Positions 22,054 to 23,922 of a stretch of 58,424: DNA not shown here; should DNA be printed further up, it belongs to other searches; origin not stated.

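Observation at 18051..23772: Tight five-gene lipid-linked-sugar module: polyprenyl-P GT2 divergent from GT-C + GtrA + SDR + flavoprotein (DprE1/E2-AftA-like logic in an archaeon)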

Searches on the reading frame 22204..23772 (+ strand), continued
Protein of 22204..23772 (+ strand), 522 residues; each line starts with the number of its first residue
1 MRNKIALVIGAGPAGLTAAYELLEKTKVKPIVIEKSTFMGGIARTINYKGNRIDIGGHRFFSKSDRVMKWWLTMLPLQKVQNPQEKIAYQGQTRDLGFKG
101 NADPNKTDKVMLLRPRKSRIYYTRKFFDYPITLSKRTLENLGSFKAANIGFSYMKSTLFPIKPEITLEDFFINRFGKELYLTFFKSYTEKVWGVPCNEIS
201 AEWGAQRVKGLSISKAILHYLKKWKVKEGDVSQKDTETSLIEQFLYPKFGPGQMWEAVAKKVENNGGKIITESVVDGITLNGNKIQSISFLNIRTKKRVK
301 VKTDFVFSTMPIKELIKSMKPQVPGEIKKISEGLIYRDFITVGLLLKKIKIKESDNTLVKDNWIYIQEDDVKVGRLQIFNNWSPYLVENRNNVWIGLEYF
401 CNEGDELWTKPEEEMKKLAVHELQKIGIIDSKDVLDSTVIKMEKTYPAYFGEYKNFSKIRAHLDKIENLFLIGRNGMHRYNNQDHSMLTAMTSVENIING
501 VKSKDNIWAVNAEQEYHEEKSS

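Call 12: find_related_loci(query=window:22204-23772:+, collection=genome_contigs, flank=8000)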
Query window:22204-23772:+ (522 aa) in genome_contigs; peptide patterns used: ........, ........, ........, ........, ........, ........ (x = any residue, [..] = any of these).
599 stretches matched a pattern (row limit reached: there are more); 559 encode a relative of the query (tblastn E <= 1e-3); the best 80 are kept; 79 distinct loci.
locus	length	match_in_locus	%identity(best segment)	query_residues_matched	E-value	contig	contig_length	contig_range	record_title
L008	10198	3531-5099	63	1-520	0e+0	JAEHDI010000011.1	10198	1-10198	MAG: Bryobacterales bacterium isolate EFPC_158 k127_136066, whole genome shotgun sequence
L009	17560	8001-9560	63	4-521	0e+0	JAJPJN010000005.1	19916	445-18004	MAG: Terriglobia bacterium isolate Centralia_MAG_491 k107_9993095, whole genome shotgun sequence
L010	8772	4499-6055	61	4-520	0e+0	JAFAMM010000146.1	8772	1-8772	MAG: Acidobacteriaceae bacterium isolate CP_BE_RX_R1_8 BE_RX_R1_k147_2215813, whole genome shotgun sequence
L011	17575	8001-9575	61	3-522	0e+0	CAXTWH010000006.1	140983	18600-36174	MAG TPA_asm: uncultured Bryobacteraceae bacterium isolate public_SRR14722086_metawrap_bin.11 genome assembly, contig: pu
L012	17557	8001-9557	61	4-520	0e+0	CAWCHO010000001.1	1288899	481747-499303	MAG: uncultured Acidobacteriaceae bacterium isolate MFD09603.bin.1.193 genome assembly, contig: contig_14741, whole geno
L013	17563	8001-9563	60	4-520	0e+0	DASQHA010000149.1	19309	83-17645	MAG TPA_asm: Terriglobales bacterium isolate SMAG_U11821 k141_810658, whole genome shotgun sequence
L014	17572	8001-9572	62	1-520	0e+0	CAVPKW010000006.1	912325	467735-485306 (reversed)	MAG: uncultured Acidobacteriaceae bacterium isolate MFD10071.bin.1.35 genome assembly, contig: contig_35133, whole genom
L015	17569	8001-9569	58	1-520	0e+0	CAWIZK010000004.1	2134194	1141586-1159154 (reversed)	MAG: uncultured Acidobacteriaceae bacterium isolate MFD05521.bin.2.110 genome assembly, contig: contig_28149, whole geno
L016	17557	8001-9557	61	4-520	0e+0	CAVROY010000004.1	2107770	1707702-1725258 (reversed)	MAG: uncultured Acidobacteriaceae bacterium isolate MFD09603.bin.2.235 genome assembly, contig: contig_26330, whole geno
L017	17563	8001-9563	61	2-520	0e+0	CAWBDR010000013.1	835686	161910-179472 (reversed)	MAG: uncultured Acidobacteriaceae bacterium isolate MFD09603.bin.1.116 genome assembly, contig: contig_4649, whole genom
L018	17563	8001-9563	61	2-520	0e+0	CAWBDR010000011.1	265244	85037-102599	MAG: uncultured Acidobacteriaceae bacterium isolate MFD09603.bin.1.116 genome assembly, contig: contig_43216, whole geno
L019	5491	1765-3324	61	4-520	0e+0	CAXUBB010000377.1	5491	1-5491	MAG TPA_asm: uncultured Bryobacteraceae bacterium isolate public_SRR14722098_metawrap_bin.3 genome assembly, contig: pub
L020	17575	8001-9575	59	1-520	0e+0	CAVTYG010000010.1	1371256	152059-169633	MAG: uncultured Acidobacteriaceae bacterium isolate MFD06714.bin.1.6 genome assembly, contig: contig_6904, whole genome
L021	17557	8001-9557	61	4-520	0e+0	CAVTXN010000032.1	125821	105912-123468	MAG: Terriglobia bacterium isolate MFD09603.bin.2.160 genome assembly, contig: contig_49865, whole genome shotgun sequen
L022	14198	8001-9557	61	4-520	0e+0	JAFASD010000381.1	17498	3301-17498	MAG: Acidobacteriaceae bacterium isolate CP_BM_ER_R8_9 BM_ER_R8_k147_2829091, whole genome shotgun sequence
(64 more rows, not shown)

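Call 31: search_solved_structures(query=A1, max_evalue=0.00001, show_alignments=3)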
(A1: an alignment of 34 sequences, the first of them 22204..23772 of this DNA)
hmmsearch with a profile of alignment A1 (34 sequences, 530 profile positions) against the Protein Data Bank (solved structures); distinct sequences matched with E-value up to 0.00001: 23.
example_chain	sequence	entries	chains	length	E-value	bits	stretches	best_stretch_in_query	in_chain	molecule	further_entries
4u8l_A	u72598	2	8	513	2.3e-20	75.8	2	123-394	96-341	UDP-galactopyranose mutase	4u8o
3ute_A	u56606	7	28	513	2.5e-20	75.7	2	129-394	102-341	UDP-galactopyranose mutase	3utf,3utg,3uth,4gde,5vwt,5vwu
3uka_A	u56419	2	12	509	2.5e-20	75.7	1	123-395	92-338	UDP-galactopyranose mutase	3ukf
3ukl_A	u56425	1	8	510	2.5e-20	75.6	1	123-395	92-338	UDP-galactopyranose mutase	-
3ukh_A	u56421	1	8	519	2.8e-20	75.5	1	123-395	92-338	UDP-galactopyranose mutase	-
4u8k_A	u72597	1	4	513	3e-20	75.4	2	130-394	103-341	UDP-galactopyranose mutase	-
4u8j_A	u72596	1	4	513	3.9e-20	75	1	10-96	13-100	UDP-galactopyranose mutase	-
4dsg_A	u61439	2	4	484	8.5e-20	73.9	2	120-511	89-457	UDP-galactopyranose mutase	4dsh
3ukk_A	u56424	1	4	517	1e-19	73.7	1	10-96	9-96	UDP-galactopyranose mutase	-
3ukq_A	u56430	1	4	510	1.1e-19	73.6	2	10-95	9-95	UDP-galactopyranose mutase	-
3ukp_A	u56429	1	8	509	3.1e-19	72.1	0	10-95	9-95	UDP-galactopyranose mutase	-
4u8i_A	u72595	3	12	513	5.3e-19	71.3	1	129-394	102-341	UDP-galactopyranose mutase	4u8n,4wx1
4u8m_A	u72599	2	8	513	6.3e-19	71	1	10-95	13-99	UDP-galactopyranose mutase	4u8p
5hhf_A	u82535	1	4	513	6.7e-19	70.9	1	123-394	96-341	UDP-galactopyranose mutase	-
1i8t_A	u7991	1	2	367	2.2e-08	36.2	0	130-205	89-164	UDP-GALACTOPYRANOSE MUTASE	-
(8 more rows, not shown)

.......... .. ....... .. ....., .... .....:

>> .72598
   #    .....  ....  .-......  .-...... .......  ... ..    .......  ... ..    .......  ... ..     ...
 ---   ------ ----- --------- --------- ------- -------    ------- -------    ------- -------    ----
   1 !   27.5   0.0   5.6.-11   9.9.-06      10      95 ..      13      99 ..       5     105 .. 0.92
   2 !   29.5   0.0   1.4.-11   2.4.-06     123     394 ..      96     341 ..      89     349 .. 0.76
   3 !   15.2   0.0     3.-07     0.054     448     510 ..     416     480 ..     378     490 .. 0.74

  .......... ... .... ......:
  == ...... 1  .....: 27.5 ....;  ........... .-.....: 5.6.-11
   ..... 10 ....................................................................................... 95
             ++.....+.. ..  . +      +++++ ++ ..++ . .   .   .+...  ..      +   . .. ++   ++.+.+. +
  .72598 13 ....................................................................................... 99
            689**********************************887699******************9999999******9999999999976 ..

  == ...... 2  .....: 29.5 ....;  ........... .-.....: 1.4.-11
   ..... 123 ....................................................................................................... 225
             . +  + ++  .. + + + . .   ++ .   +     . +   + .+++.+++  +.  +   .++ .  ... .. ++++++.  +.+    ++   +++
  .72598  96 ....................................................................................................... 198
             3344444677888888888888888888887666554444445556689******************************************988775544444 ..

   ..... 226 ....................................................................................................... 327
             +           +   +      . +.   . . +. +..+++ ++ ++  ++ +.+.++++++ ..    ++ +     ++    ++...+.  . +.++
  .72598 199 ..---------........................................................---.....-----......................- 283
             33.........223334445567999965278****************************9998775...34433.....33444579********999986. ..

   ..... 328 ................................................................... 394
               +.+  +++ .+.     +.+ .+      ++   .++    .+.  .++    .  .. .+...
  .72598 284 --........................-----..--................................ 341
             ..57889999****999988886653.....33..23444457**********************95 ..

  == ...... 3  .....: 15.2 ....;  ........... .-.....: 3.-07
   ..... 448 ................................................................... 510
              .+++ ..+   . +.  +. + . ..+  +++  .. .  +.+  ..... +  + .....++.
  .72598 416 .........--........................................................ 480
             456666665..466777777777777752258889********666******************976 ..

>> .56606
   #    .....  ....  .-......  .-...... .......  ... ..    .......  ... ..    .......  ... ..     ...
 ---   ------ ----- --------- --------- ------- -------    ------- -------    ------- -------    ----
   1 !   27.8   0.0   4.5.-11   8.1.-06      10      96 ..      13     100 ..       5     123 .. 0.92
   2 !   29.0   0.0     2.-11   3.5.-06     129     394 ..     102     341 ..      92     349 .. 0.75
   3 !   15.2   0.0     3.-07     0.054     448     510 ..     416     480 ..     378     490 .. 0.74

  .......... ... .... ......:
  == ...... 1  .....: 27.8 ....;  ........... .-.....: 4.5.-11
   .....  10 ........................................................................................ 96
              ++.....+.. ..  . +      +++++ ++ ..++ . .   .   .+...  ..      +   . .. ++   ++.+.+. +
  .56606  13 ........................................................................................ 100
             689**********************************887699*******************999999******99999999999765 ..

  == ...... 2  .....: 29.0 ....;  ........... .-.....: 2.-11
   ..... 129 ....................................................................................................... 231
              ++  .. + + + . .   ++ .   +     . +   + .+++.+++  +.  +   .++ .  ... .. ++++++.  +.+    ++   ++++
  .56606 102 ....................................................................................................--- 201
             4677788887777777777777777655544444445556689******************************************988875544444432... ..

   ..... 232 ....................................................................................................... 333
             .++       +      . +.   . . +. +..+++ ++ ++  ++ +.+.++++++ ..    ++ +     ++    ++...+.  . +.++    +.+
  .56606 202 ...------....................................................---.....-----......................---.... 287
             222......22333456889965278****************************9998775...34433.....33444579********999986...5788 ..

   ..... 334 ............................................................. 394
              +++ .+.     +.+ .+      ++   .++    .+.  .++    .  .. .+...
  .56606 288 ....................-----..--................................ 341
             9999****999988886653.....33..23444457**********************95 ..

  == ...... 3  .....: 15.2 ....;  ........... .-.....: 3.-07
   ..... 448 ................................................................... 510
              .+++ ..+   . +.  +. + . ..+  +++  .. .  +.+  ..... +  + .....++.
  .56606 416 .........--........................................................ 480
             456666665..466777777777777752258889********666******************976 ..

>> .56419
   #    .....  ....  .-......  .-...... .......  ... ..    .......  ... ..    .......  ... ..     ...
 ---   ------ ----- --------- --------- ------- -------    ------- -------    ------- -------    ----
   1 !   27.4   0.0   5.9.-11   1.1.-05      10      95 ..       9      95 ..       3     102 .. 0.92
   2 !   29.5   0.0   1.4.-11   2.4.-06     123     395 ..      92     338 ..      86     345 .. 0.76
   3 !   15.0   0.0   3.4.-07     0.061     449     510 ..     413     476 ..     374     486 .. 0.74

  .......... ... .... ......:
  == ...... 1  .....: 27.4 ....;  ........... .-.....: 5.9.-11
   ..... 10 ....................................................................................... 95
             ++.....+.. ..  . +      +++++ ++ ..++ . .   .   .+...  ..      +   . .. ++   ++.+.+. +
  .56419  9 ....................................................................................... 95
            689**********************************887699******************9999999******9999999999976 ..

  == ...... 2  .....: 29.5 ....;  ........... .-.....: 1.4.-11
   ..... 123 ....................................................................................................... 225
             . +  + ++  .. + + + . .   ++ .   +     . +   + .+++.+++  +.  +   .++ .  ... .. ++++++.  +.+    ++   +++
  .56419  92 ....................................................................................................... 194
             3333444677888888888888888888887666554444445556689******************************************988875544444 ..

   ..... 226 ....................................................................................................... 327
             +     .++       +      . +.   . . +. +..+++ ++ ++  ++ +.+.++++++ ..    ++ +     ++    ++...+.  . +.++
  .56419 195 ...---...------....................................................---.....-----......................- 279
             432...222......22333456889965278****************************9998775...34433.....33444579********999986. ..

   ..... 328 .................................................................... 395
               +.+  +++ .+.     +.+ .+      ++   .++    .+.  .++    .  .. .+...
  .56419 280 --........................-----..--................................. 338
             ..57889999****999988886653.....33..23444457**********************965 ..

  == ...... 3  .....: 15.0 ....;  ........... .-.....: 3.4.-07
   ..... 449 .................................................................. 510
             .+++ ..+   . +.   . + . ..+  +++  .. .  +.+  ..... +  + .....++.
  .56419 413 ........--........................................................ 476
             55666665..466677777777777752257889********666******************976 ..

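Call 39: predict_structure(alignment_id=A1)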
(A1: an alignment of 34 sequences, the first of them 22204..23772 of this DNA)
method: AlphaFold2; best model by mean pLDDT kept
length: 522 residues; sequences in the alignment: 34
mean_pLDDT: 82.6   pTM: 0.84
mean pLDDT of the five models: 82.6, 80.9, 77.7, 77.6, 72.1
residues with pLDDT >= 90: 233; 70-90: 200; 50-70: 61; < 50: 28
segments of 3 or more residues with pLDDT < 50: 209-211, 225-239, 514-522
pLDDT, mean of each block of 10 residues (from residue 1): 87 94 96 92 85 72 79 89 65 73 91 82 68 70 83 88 88 86 82 81 61 55 43 37 83 92 97 96 97 96 96 93 94 86 94 83 82 89 91 92 84 96 92 96 73 87 95 67 82 96 88 40 26
secondary structure, 60 per line:
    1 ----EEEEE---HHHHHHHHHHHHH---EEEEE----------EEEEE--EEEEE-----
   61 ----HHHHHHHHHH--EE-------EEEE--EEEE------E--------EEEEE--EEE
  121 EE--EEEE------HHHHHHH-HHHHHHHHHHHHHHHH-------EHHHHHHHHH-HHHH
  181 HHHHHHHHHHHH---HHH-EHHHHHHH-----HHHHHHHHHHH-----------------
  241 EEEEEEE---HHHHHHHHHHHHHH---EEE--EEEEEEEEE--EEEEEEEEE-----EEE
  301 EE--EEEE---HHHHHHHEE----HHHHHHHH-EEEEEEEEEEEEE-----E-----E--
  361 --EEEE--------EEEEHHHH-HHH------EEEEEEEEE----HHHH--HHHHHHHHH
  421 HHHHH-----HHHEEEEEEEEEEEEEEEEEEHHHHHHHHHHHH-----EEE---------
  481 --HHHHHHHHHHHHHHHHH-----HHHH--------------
elements in order: E5-9 H13-25 E29-33 E44-48 E51-55 H65-74 E86-89 E92-95 E111-115 E118-122 E125-128 H135-141 H143-158 H167-175 H177-192 H201-207 H213-223 E241-247 H251-264 E268-270 E273-281 E284-292 E298-302 E305-308 H312-318 H325-332 E334-346 E363-366 E375-378 H379-382 E393-401 H406-409 H412-425 E434-451 H452-463 E469-471 H483-499 H505-508

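Call 42: fold_search(model_id=the predicted structure, library=pdb)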
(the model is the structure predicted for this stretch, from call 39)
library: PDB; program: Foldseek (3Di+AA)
matches with E <= 10: 1964; with E <= 0.001: 1062
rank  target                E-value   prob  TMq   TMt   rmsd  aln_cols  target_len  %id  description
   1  4dsg_B                2.2e-27  1.00  0.71  0.79   4.4       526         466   19  Crystal Structure of oxidized UDP-Galactopyranose mutase (released 2012-06-13)
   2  4dsh_B                2.5e-27  1.00  0.71  0.79   4.4       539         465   19  Crystal structure of reduced UDP-Galactopyranose mutase (released 2012-06-13)
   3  4dsg_A                3.7e-27  1.00  0.72  0.79   4.2       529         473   19  Crystal Structure of oxidized UDP-Galactopyranose mutase (released 2012-06-13)
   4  5hhf_A                9.4e-27  1.00  0.70  0.72   5.2       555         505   18  Crystal structure of Aspergillus fumigatus UDP-Galactopyranose mutase mutant H63A with covalent FAD-Galactopyranose an (released 2016-02-17)
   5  3ukh_B                4.0e-26  1.00  0.71  0.72   5.2       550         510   18  Crystal structure of udp-galactopyranose mutase from Aspergillus fumigatus in complex with UDPGALP (non-reduced) (released 2012-02-22)
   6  5vwt_C                5.1e-26  1.00  0.68  0.70   5.6       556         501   18  Crystal structure of oxidized Aspergillus fumigatus UDP-galactopyranose mutase complexed with NADPH (released 2017-05-31)
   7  3ukh_A                5.4e-26  1.00  0.70  0.72   5.0       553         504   19  Crystal structure of udp-galactopyranose mutase from Aspergillus fumigatus in complex with UDPGALP (non-reduced) (released 2012-02-22)
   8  5vwt_A                6.0e-26  1.00  0.71  0.74   4.9       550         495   18  Crystal structure of oxidized Aspergillus fumigatus UDP-galactopyranose mutase complexed with NADPH (released 2017-05-31)
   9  4u8l_A                6.0e-26  1.00  0.70  0.72   5.3       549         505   18  Structure of Aspergillus fumigatus UDP-Galactopyranose mutase mutant N207A (released 2014-12-03)
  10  3ukp_A                6.8e-26  1.00  0.71  0.73   4.6       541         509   17  Crystal structure of R327A UDP-galactopyranose mutase from Aspergillus fumigatus in complex with UDPgalp (released 2012-02-22)
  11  5vwt_D                7.2e-26  1.00  0.69  0.72   5.5       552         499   18  Crystal structure of oxidized Aspergillus fumigatus UDP-galactopyranose mutase complexed with NADPH (released 2017-05-31)
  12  3uka_B                9.6e-26  1.00  0.70  0.72   4.8       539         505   18  CRYSTAL STRUCTURE OF UDP-galactopyranose mutase from Aspergillus fumigatus (released 2012-02-22)
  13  3uka_A                1.3e-25  1.00  0.71  0.73   5.1       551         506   18  CRYSTAL STRUCTURE OF UDP-galactopyranose mutase from Aspergillus fumigatus (released 2012-02-22)
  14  3ute_A                1.3e-25  1.00  0.69  0.71   5.6       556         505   18  Crystal structure of Aspergillus fumigatus UDP galactopyranose mutase sulfate complex (released 2012-02-08)
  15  3ukk_A                1.4e-25  1.00  0.71  0.71   4.8       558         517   18  Crystal structure of R182K-UDP-galactopuranose mutase from Aspergillus fumigatus in complex with UDPgalp (released 2012-02-22)
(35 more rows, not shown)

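Call 99: search_dna_similar(query=window:22204-23772:+, collection=plasmids, mode=protein, max_evalue=1e-60, max_rows=15)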
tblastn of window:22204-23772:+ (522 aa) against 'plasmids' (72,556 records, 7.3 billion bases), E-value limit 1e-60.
Records with a match: 6; places in all: 6; records where one place covers at least 80% of the query: 6.
Best place of each record, by identity: <60% 6.
By first word of the organism name: Gloeothece 2; Novosphingobium 2; Methylomagnum 2.
By predicted mobility (MOB-suite, as given by PLSDB): non-mobilizable 4; conjugative 2.
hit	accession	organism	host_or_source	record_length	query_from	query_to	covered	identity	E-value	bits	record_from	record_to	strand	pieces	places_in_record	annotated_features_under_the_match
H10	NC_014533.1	Gloeothece verrucosa PCC 7822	fresh water in rice field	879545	7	519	98%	42.3%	7e-116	384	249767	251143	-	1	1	NAD(P)/FAD-dependent oxidoreductase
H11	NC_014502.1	Gloeothece verrucosa PCC 7822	fresh water in rice field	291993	6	519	98%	41.3%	1e-113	377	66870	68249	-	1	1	NAD(P)/FAD-dependent oxidoreductase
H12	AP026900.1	Novosphingobium sp. MBES04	-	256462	8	518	98%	40.4%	1e-113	377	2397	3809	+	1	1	FAD-dependent oxidoreductase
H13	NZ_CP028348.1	Novosphingobium sp. THN1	cell culture,surface water of Lake Taihu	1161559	8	518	98%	40.2%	1e-110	368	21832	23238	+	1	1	record has no annotation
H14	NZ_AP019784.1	Methylomagnum ishizawai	-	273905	3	522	100%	37.2%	1e-110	369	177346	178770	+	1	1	NAD(P)/FAD-dependent oxidoreductase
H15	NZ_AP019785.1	Methylomagnum ishizawai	-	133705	7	522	99%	36.7%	2e-106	357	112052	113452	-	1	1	NAD(P)/FAD-dependent oxidoreductase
